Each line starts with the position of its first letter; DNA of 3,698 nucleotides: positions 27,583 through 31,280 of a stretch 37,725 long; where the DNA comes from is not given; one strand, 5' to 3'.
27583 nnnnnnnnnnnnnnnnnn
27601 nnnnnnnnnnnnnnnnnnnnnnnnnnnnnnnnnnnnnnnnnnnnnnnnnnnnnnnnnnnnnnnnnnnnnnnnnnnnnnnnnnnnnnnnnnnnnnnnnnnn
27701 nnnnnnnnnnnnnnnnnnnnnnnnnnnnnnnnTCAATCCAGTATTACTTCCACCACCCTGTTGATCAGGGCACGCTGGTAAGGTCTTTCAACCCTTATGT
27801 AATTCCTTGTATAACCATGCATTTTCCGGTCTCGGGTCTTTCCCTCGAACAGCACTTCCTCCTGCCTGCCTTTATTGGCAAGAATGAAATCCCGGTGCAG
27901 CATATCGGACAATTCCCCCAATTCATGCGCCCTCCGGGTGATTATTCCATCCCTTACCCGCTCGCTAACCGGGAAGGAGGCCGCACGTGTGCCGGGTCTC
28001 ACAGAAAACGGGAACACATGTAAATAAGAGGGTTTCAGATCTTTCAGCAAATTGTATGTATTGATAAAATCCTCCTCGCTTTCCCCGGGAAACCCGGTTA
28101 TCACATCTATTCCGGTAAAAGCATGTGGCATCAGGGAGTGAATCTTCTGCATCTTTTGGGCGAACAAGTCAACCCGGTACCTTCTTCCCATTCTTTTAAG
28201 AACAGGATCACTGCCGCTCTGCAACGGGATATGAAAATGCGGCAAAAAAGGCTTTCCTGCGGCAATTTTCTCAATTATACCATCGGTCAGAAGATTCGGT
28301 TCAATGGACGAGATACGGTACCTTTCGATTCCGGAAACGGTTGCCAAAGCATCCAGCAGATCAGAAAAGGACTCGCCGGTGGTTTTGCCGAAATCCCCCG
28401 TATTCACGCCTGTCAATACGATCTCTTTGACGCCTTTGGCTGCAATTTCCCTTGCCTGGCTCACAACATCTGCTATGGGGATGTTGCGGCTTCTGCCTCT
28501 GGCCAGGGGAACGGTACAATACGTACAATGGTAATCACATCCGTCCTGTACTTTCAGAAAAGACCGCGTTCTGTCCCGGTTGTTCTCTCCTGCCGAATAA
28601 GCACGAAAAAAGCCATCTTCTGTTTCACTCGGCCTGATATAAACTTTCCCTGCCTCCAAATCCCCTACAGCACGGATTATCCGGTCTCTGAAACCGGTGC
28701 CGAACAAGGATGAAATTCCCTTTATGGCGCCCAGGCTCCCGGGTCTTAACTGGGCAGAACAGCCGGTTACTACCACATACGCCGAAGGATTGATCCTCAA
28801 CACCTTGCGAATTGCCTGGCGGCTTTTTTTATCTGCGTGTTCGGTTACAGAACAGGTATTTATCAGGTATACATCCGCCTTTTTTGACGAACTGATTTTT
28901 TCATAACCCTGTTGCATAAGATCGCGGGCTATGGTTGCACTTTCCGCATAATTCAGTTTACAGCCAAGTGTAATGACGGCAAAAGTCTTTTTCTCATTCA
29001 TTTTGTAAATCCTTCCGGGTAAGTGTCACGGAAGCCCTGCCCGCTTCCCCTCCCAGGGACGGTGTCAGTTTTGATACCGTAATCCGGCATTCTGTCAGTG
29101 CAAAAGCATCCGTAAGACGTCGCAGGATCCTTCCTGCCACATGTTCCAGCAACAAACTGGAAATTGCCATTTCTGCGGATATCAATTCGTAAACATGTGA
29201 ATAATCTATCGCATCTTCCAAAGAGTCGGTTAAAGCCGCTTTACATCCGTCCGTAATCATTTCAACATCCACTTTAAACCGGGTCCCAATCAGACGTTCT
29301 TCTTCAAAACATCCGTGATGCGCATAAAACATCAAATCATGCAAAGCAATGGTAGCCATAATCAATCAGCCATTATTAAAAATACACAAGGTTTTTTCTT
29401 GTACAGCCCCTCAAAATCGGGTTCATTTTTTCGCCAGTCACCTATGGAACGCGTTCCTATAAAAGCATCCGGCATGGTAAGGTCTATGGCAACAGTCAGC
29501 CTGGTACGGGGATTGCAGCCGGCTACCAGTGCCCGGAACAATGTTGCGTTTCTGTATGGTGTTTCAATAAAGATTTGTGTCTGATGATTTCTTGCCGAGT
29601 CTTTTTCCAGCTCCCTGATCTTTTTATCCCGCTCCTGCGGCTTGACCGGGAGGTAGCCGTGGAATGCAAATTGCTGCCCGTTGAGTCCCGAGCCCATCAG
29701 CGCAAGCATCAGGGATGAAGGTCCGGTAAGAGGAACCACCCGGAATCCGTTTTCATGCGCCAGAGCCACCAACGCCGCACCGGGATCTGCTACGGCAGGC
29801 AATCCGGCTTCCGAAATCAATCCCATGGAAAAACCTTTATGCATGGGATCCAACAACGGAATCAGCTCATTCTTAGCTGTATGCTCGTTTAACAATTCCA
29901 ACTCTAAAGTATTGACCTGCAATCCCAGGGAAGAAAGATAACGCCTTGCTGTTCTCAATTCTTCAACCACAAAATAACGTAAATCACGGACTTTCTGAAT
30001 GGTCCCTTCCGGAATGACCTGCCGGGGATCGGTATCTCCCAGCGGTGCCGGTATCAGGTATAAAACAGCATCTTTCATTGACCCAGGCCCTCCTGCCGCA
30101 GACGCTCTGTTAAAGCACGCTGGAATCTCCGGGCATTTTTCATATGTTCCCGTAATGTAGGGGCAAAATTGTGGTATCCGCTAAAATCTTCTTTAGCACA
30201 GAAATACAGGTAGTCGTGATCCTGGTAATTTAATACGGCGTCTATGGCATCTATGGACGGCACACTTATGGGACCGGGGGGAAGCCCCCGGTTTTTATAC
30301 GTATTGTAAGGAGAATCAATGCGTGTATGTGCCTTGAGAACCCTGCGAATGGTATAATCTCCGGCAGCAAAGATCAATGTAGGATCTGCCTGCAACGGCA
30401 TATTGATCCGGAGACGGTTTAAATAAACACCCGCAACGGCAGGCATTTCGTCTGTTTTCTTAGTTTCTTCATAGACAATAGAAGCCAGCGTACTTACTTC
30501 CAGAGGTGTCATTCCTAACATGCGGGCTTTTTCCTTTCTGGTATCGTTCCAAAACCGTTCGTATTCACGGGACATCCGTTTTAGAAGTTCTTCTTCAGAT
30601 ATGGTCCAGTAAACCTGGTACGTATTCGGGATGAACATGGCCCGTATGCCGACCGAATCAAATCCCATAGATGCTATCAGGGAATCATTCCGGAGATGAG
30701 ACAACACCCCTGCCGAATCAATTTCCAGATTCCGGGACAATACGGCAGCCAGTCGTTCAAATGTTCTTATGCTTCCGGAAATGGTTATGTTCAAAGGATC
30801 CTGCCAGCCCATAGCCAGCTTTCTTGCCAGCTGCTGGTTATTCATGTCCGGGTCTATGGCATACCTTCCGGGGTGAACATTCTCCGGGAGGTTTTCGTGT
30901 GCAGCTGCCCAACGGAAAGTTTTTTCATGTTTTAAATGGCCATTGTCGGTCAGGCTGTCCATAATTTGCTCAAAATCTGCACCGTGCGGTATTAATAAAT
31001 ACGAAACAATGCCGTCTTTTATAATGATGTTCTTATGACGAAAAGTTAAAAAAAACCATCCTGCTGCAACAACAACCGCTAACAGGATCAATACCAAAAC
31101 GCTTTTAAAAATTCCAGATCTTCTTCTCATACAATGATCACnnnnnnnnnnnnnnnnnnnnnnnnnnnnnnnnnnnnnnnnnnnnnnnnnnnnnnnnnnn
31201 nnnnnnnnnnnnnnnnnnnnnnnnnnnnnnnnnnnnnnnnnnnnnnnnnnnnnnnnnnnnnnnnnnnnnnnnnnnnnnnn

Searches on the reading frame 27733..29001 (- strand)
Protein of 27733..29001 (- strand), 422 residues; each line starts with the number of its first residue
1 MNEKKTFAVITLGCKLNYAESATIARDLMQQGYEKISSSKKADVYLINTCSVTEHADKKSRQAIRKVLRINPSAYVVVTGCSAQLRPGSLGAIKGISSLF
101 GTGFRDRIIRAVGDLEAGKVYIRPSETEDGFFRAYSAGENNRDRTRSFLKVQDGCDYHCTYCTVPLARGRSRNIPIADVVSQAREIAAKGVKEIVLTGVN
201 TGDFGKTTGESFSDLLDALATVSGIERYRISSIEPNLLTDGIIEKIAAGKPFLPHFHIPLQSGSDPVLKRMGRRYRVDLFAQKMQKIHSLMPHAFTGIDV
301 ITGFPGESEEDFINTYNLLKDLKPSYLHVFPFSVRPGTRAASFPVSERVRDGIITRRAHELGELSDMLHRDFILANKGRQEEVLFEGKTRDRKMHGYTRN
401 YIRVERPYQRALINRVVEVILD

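Call 28: search_protein_families(library=pfam, proteins=[window:27733-29001:-], max_evalue=0.00001)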
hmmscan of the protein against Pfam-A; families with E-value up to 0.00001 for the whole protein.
window:27733-29001:- (422 aa): 2 families
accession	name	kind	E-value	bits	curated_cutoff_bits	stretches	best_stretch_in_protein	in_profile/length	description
PF00919.26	UPF0004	-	1.1e-24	86.7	27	1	7-94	2-90/98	Uncharacterized protein family UPF0004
PF04055.27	Radical_SAM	-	1.1e-23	84.6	29.5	1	150-319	2-166/166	Radical SAM superfamily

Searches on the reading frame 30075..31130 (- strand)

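Call 28: search_protein_families(library=pfam, proteins=[window:30075-31130:-], max_evalue=0.00001)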
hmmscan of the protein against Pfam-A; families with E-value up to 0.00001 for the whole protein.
window:30075-31130:- (351 aa): 1 family
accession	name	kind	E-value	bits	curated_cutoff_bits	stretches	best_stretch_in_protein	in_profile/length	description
PF02618.21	YceG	-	1.2e-82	277.9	32.4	1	47-335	3-275/275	YceG-like family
